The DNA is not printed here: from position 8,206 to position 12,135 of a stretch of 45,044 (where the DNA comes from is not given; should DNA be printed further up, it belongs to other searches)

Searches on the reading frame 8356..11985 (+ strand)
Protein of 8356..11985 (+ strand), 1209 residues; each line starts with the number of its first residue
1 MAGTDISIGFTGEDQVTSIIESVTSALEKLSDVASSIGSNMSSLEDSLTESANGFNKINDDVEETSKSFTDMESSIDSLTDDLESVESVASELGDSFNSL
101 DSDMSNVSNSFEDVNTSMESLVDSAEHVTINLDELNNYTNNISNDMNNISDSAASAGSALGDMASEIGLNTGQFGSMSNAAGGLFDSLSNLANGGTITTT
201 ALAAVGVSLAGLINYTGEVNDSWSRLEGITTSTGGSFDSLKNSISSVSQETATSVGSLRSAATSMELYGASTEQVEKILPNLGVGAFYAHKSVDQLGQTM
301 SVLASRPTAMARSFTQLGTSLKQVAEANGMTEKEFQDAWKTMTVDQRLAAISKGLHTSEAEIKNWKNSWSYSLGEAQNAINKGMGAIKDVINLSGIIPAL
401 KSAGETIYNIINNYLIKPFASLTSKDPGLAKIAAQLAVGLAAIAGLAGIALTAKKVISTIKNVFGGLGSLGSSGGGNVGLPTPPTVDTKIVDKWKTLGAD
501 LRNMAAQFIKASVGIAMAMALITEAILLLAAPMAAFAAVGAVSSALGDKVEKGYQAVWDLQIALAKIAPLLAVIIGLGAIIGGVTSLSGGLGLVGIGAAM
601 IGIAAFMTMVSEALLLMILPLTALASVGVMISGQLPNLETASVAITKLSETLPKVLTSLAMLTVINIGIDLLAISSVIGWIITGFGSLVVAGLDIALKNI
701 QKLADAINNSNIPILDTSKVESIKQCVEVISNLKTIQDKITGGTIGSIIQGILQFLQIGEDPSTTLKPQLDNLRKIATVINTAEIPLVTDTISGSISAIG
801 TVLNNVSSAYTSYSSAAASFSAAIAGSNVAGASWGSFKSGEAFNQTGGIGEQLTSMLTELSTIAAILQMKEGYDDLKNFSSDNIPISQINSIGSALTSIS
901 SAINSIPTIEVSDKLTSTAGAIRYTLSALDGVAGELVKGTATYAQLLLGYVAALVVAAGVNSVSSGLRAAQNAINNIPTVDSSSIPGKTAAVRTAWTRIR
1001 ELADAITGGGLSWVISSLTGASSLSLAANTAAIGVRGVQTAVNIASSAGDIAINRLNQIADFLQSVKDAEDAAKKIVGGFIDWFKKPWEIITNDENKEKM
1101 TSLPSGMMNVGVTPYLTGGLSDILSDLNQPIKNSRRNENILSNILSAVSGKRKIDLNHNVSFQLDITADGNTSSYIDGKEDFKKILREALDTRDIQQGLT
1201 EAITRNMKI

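Call 54: search_protein_families(library=pfam, proteins=[window:8356-11985:+], max_evalue=0.001)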
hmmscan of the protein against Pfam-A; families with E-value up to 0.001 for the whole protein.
window:8356-11985:+ (1209 aa): 10 families
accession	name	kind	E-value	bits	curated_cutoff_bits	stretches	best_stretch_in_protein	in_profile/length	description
PF20155.4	TMP_3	-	2e-08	34.6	41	2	68-192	2-129/192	Tape measure protein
PF04108.17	ATG17_like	-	6.1e-08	33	43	1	14-160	119-270/355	Autophagy protein ATG17-like domain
PF06160.17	EzrA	-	6.7e-05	21.8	39.6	1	18-153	358-488/557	Septation ring formation regulator, EzrA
PF25762.1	HAUS1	-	6.8e-05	23.2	40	0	28-158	61-191/236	HAUS augmin-like complex subunit 1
PF10498.14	IFT57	-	7.1e-05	22.4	40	0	14-96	243-325/360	Intra-flagellar transport protein 57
PF20667.3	Sec10_N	-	7.7e-05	23.2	27.4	0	19-110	4-92/118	Exocyst complex component Sec10, N-terminal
PF07889.17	DUF1664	-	9.8e-05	22.8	34.6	0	20-100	43-120/124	Protein of unknown function (DUF1664)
PF12699.13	phiKZ_IP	-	0.00032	20.5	27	0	47-131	295-376/387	phiKZ-like phage internal head proteins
PF24164.1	TMP_N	-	0.00035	21.4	27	0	40-88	24-72/82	Tape measure protein N-terminal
PF04136.21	COG3_N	-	0.00085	19.7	27.9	0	80-147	3-70/147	Conserved oligomeric Golgi complex subunit 3, N-terminal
